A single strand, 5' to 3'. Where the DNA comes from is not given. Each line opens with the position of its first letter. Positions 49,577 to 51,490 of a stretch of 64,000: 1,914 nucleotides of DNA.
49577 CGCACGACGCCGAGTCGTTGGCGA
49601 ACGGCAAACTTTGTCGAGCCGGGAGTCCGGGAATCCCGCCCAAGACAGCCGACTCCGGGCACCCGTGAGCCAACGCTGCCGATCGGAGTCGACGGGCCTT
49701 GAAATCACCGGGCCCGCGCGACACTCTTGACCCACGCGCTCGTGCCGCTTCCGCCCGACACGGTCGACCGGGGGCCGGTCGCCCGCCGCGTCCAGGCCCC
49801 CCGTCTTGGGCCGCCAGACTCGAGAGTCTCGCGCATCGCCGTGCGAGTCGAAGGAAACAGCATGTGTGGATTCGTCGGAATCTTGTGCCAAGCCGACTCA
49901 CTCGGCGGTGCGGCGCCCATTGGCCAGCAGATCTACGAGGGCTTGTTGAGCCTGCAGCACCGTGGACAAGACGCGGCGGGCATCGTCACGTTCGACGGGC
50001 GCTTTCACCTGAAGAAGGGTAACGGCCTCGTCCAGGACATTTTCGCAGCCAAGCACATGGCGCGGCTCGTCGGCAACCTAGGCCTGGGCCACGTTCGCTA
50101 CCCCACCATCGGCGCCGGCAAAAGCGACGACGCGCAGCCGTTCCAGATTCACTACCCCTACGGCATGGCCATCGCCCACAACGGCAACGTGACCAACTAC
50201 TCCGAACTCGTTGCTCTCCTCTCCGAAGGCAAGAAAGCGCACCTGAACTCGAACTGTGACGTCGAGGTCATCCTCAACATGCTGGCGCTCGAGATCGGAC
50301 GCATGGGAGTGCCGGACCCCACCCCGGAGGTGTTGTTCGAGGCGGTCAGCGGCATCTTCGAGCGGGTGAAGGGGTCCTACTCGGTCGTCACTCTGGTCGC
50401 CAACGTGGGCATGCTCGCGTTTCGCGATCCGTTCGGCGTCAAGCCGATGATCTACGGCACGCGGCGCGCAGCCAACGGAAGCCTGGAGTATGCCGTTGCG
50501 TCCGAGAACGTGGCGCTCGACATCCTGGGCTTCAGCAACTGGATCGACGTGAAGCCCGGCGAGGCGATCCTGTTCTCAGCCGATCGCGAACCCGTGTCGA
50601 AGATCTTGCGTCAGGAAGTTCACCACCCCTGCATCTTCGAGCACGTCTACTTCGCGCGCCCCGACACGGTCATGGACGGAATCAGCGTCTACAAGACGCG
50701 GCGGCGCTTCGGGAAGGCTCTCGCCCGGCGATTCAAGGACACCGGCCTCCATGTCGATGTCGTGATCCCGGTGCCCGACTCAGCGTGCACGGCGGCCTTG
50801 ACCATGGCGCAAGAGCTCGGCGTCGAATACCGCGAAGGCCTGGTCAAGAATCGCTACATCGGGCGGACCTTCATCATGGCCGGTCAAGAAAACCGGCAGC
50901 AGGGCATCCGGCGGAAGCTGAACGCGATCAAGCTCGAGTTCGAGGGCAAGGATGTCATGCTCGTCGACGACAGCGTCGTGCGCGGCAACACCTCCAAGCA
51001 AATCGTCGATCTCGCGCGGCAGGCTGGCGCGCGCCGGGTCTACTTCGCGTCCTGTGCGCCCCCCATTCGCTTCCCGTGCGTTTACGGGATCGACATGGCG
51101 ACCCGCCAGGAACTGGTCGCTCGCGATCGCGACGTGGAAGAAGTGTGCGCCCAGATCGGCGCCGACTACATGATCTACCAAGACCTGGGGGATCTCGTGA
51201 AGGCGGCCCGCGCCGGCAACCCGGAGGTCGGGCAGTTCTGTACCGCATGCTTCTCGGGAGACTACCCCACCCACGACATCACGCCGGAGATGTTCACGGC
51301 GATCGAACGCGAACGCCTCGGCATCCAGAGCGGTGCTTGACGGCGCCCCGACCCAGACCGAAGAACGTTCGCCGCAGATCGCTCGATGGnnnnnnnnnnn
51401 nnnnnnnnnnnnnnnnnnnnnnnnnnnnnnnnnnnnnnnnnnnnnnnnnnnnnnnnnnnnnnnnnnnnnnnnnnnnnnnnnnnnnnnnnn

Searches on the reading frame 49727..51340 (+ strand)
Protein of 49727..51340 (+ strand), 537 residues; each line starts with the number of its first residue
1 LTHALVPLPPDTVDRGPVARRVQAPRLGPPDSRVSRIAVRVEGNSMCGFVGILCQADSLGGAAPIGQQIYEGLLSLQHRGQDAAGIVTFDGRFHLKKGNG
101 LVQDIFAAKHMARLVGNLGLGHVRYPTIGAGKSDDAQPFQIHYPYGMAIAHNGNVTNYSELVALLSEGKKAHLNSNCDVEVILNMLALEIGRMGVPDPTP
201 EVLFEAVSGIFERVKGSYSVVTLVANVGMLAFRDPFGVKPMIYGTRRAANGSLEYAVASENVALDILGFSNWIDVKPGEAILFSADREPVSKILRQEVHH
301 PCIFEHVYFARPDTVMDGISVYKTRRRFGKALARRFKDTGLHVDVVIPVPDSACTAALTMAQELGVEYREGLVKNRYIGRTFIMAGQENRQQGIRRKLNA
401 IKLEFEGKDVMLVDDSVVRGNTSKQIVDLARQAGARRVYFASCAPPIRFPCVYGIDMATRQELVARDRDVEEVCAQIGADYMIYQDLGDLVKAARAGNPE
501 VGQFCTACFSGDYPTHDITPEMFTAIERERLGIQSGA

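Call 65: search_protein_families(library=pfam, proteins=[window:49727-51340:+], max_evalue=0.00001)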
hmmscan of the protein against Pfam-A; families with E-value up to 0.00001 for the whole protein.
window:49727-51340:+ (537 aa): 3 families
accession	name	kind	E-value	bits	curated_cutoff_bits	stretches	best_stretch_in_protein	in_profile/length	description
PF13522.11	GATase_6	-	9e-15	55.3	27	1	116-246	10-121/130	Glutamine amidotransferase domain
PF13537.11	GATase_7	-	1.2e-12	48.3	25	1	132-264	9-121/123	Glutamine amidotransferase domain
PF00156.33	Pribosyltran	-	1.2e-07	31.6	26.3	1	330-441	17-121/158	Phosphoribosyl transferase domain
